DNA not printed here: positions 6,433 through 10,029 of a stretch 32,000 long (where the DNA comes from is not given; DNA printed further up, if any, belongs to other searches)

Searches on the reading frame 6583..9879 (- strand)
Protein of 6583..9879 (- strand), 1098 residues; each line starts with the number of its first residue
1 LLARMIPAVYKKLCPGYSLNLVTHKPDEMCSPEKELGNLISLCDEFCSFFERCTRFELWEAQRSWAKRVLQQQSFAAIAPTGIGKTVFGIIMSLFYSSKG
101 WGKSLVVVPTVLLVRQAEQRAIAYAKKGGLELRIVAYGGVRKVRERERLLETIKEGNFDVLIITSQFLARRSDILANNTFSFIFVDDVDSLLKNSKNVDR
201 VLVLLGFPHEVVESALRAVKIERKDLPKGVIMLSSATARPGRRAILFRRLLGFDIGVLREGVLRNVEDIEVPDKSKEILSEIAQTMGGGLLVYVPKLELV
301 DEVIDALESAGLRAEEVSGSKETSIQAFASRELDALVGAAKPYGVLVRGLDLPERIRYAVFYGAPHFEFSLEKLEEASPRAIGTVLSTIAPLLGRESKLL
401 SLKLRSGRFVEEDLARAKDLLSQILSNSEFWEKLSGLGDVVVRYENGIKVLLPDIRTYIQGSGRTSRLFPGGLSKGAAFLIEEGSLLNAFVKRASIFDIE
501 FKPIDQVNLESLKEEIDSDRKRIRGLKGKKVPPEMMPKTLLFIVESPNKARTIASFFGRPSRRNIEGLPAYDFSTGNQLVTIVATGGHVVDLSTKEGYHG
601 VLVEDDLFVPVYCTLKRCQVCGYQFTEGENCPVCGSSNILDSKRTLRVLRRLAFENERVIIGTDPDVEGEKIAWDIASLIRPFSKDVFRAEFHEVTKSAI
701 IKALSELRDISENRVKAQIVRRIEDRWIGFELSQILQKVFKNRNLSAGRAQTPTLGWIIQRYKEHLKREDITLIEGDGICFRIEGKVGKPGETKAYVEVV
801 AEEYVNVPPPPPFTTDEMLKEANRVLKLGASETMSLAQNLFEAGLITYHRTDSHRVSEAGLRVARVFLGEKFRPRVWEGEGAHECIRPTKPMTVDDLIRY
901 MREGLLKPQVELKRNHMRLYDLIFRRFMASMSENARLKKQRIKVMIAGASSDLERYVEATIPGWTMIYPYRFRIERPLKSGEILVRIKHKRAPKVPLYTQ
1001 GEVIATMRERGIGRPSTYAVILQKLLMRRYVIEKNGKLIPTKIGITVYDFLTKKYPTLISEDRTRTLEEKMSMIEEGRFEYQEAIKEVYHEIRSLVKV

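Call 4: search_protein_families(library=pfam, proteins=[window:6583-9879:-], max_evalue=0.01)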
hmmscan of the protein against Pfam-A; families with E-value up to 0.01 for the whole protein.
window:6583-9879:- (1098 aa): 7 families
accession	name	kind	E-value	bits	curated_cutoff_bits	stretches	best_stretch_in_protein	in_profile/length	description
PF01131.25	Topoisom_bac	-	4.5e-82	276.7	35.1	2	794-1085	107-410/411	DNA topoisomerase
PF01751.28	Toprim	-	1.4e-18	67.3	23.1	1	541-694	2-95/96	Toprim domain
PF00270.35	DEAD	-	1.6e-13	51.2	26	1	60-205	2-145/167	DEAD/DEAH box helicase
PF04851.21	ResIII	-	2e-07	31.5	22.5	1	59-188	5-134/164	Type III restriction enzyme, res subunit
PF00176.29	SNF2-rel_dom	-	1.8e-05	24.4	24.9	1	81-197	26-143/290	SNF2-related domain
PF00271.37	Helicase_C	-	7.8e-05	23.3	23.5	0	92-169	7-76/110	Helicase conserved C-terminal domain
PF21349.2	RUBY_RBDX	-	0.0059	16.5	26.5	0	617-636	2-24/30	Rubrerythrin, rubredoxin-like domain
